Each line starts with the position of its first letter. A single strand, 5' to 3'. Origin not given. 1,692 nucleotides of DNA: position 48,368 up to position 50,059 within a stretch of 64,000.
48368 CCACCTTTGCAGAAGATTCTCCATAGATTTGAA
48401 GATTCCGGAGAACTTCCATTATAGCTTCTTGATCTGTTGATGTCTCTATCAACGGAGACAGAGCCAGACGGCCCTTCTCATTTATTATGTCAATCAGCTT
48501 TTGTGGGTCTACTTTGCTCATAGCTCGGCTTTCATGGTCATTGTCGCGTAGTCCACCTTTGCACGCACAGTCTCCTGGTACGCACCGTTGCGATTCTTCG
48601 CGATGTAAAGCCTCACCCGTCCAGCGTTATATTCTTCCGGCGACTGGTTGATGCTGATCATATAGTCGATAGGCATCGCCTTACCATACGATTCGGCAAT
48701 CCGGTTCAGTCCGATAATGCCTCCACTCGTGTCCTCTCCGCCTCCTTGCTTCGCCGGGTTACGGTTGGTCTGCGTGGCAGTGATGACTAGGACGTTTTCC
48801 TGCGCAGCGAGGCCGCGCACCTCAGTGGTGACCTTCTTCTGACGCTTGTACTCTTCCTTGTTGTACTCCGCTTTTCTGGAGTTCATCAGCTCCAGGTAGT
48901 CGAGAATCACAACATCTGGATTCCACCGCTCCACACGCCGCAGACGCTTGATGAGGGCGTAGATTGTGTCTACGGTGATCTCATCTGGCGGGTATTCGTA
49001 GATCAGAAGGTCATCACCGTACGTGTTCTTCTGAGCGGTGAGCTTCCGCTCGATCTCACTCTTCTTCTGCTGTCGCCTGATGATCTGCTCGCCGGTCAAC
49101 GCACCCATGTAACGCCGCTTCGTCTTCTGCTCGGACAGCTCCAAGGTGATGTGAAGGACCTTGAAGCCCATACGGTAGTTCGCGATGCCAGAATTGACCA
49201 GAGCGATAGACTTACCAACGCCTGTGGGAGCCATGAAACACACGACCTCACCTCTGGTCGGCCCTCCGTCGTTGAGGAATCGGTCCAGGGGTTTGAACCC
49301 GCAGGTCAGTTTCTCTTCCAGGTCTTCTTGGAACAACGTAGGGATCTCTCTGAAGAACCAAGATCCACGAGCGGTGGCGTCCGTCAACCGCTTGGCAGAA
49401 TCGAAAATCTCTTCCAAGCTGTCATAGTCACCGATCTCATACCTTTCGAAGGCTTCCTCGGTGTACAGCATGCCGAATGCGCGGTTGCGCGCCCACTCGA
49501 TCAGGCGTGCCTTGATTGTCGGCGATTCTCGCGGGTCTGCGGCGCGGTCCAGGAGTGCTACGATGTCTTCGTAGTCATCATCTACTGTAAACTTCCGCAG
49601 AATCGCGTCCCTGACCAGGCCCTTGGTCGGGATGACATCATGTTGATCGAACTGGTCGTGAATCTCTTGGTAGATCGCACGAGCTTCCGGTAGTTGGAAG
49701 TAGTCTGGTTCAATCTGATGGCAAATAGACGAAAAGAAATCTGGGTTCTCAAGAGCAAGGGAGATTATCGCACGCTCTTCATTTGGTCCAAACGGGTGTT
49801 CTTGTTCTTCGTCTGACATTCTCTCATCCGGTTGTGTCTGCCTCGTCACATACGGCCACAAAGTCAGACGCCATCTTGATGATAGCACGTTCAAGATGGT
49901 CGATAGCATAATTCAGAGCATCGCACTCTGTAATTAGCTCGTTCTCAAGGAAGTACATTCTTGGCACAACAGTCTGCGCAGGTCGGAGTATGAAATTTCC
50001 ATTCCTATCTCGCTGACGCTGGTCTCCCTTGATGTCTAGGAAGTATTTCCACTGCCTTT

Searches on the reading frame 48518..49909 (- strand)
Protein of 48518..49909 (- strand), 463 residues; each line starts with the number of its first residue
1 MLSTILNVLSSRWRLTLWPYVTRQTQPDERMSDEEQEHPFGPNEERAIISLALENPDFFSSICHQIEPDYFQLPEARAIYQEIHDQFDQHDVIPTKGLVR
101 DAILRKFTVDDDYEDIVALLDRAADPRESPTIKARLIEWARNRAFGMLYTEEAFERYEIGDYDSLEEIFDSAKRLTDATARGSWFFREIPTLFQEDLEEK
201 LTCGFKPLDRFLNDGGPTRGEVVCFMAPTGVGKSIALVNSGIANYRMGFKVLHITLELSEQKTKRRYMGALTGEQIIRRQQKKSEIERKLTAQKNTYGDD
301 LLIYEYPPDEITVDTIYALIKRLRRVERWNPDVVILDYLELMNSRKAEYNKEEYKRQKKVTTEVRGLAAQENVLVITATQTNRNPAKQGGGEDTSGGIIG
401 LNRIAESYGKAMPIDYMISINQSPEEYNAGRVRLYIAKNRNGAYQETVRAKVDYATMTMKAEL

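Call 42: search_protein_families(library=pfam, proteins=[window:48518-49909:-], max_evalue=0.001)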
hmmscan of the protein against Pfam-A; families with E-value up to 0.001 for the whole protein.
window:48518-49909:- (463 aa): 4 families
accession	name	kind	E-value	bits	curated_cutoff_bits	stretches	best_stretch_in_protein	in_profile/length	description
PF03796.21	DnaB_C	-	5.3e-15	55.9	27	1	201-445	2-240/255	DnaB-like helicase C terminal domain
PF00772.26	DnaB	-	1.2e-05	25.7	23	1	42-93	6-57/103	DnaB-like helicase N terminal domain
PF20307.4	divDNAB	-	0.00014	21.1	26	0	200-382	56-251/356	Divergent DnaB-like ATPase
PF13481.12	AAA_25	-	0.00058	20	27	0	218-381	31-190/195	AAA domain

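Call 43: search_protein_families(library=phrogs, proteins=[window:48518-49909:-], max_evalue=0.00001)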
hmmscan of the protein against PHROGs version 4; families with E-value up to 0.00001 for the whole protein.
window:48518-49909:- (463 aa): 3 families
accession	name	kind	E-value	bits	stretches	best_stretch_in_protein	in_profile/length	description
phrog_19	-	DNA, RNA and nucleotide metabolism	3.4e-73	248.5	1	29-459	149-578/621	DnaB-like replicative helicase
phrog_239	-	DNA, RNA and nucleotide metabolism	5.3e-26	92.8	1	164-456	303-593/801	DNA primase/helicase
phrog_243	-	DNA, RNA and nucleotide metabolism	1.1e-12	48.5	1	214-459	29-265/273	DnaB-like replicative helicase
